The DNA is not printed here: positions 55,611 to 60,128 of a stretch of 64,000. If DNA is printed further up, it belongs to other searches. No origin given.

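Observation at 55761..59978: Giant cytoplasmic fusion of a GT4-like glycosyltransferase with a phosphodiester-glycosidase (NAGPA/'uncovering enzyme'-like) domain, translationally coupled to hemW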

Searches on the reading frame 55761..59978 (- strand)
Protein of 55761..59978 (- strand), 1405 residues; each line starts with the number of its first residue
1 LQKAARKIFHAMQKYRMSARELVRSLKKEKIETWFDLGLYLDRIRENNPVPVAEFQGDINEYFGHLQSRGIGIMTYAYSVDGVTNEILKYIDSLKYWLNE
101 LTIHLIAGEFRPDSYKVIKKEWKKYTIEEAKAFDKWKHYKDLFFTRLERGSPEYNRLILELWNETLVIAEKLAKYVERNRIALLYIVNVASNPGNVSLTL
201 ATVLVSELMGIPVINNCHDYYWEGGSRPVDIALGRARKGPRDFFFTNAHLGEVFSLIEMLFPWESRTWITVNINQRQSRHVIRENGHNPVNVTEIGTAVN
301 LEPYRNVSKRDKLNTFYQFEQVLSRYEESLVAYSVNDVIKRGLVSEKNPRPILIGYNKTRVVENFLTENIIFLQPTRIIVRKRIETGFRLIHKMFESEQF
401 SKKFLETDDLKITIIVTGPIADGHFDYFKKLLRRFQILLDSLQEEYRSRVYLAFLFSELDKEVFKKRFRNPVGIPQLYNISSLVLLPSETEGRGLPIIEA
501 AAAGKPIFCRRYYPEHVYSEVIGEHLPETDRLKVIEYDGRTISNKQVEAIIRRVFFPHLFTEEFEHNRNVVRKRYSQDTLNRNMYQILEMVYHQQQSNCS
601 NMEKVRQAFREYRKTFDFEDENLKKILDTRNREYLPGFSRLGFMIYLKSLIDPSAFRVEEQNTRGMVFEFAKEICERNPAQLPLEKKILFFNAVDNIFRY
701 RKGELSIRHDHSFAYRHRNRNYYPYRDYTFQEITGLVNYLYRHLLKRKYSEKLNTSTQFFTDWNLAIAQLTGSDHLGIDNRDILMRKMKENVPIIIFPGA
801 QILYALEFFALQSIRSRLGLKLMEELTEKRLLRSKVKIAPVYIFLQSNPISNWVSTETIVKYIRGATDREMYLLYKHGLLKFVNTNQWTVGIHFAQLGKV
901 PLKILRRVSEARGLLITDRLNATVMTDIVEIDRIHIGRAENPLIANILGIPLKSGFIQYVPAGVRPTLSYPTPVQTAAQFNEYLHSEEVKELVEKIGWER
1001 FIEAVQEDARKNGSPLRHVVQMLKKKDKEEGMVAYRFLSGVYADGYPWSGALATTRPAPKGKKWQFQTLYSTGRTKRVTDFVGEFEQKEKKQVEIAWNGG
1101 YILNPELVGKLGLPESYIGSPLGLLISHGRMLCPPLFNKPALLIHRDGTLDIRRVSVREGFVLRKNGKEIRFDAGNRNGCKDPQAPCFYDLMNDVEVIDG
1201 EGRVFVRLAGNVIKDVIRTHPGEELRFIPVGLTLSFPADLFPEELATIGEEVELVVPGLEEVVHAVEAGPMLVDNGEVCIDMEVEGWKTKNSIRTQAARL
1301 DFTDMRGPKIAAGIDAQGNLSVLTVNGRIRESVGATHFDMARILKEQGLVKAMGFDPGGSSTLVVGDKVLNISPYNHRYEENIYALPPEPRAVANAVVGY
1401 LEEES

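Call 6: search_protein_families(library=pfam, proteins=[window:55761-59978:-], max_evalue=1)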
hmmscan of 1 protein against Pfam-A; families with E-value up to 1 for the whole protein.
window:55761-59978:- (1405 aa): 6 families
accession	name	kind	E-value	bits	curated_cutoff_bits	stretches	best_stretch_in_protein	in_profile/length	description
PF09992.14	NAGPA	-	3.1e-17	63.8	25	1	1260-1397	60-166/169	Phosphodiester glycosidase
PF00534.26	Glycos_transf_1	-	9.4e-08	32.2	26.4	1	446-513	58-125/172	Glycosyl transferases group 1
PF13692.12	Glyco_trans_1_4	-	0.0001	23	27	1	468-512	63-108/142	Glycosyl transferases group 1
PF20706.3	GT4-conflict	-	0.036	13.5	26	1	476-509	277-310/385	Family 4 Glycosyltransferase in conflict systems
PF18548.6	MetOD2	-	0.23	11.9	30.6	1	580-626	34-80/88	Metanogen output domain 2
PF18476.7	PIN_8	-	0.67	10.3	26.1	1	541-623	19-110/227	PIN like domain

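Call 7: search_protein_families(library=ncbifam, proteins=[window:55761-59978:-], max_evalue=1)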
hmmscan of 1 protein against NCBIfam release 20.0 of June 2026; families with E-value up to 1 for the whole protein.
window:55761-59978:- (1405 aa): 6 families
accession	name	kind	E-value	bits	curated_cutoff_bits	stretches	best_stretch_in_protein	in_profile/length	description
NF041101.1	manno_glu_gly_synth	equivalog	3.3e-08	32.7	640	1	358-584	213-427/431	mannosylglucosylglycerate synthase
TIGR04047.1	MSMEG_0565_glyc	hypoth_equivalog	0.00093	18.4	259.85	1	474-514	270-310/373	MSMEG_0565 family glycosyltransferase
NF033573.1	transpos_IS200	equivalog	0.027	14.7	55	1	831-906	49-121/126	IS200/IS605 family transposase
NF047800.1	LIC12353_lipo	equivalog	0.05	12.7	350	1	401-449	25-73/298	LIC12353 family lipoprotein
TIGR02066.1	dsrB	equivalog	0.076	12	341.5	1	986-1010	292-316/341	dissimilatory-type sulfite reductase subunit beta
TIGR03999.1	thiol_BshA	equivalog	0.097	11.6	273.7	1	474-511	266-303/375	N-acetyl-alpha-D-glucosaminyl L-malate synthase BshA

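Call 8: search_solved_structures(query=window:55761-59978:-, max_evalue=1, show_alignments=2)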
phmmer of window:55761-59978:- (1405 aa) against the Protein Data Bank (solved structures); distinct sequences matched with E-value up to 1: 8.
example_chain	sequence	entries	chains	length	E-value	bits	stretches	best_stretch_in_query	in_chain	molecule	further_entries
6u11_A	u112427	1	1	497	5.5e-07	30.9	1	1269-1386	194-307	EGF-like domain-containing protein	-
5h3k_A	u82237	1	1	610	2e-05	25.7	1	1265-1376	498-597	Slr0280 protein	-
6pku_A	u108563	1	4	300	9.6e-05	23.4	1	1270-1388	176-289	N-acetylglucosamine-1-phosphodiester alpha-N-acetylglucosaminidase (NAGPA)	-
6pky_A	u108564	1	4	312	0.00021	22.3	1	1271-1388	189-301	N-acetylglucosamine-1-phosphodiester alpha-N-acetylglucosaminidase (NAGPA)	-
6pki_A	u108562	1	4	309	0.00036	21.5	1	1270-1370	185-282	N-acetylglucosamine-1-phosphodiester alpha-N-acetylglucosaminidase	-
6pkg_A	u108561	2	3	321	0.0009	20.2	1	1271-1370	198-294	N-acetylglucosamine-1-phosphodiester alpha-N-acetylglucosaminidase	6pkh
6ozd_A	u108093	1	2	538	0.001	20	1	1306-1370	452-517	Putative exported protein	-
1rni_A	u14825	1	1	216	0.9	10.3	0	786-885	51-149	ORF904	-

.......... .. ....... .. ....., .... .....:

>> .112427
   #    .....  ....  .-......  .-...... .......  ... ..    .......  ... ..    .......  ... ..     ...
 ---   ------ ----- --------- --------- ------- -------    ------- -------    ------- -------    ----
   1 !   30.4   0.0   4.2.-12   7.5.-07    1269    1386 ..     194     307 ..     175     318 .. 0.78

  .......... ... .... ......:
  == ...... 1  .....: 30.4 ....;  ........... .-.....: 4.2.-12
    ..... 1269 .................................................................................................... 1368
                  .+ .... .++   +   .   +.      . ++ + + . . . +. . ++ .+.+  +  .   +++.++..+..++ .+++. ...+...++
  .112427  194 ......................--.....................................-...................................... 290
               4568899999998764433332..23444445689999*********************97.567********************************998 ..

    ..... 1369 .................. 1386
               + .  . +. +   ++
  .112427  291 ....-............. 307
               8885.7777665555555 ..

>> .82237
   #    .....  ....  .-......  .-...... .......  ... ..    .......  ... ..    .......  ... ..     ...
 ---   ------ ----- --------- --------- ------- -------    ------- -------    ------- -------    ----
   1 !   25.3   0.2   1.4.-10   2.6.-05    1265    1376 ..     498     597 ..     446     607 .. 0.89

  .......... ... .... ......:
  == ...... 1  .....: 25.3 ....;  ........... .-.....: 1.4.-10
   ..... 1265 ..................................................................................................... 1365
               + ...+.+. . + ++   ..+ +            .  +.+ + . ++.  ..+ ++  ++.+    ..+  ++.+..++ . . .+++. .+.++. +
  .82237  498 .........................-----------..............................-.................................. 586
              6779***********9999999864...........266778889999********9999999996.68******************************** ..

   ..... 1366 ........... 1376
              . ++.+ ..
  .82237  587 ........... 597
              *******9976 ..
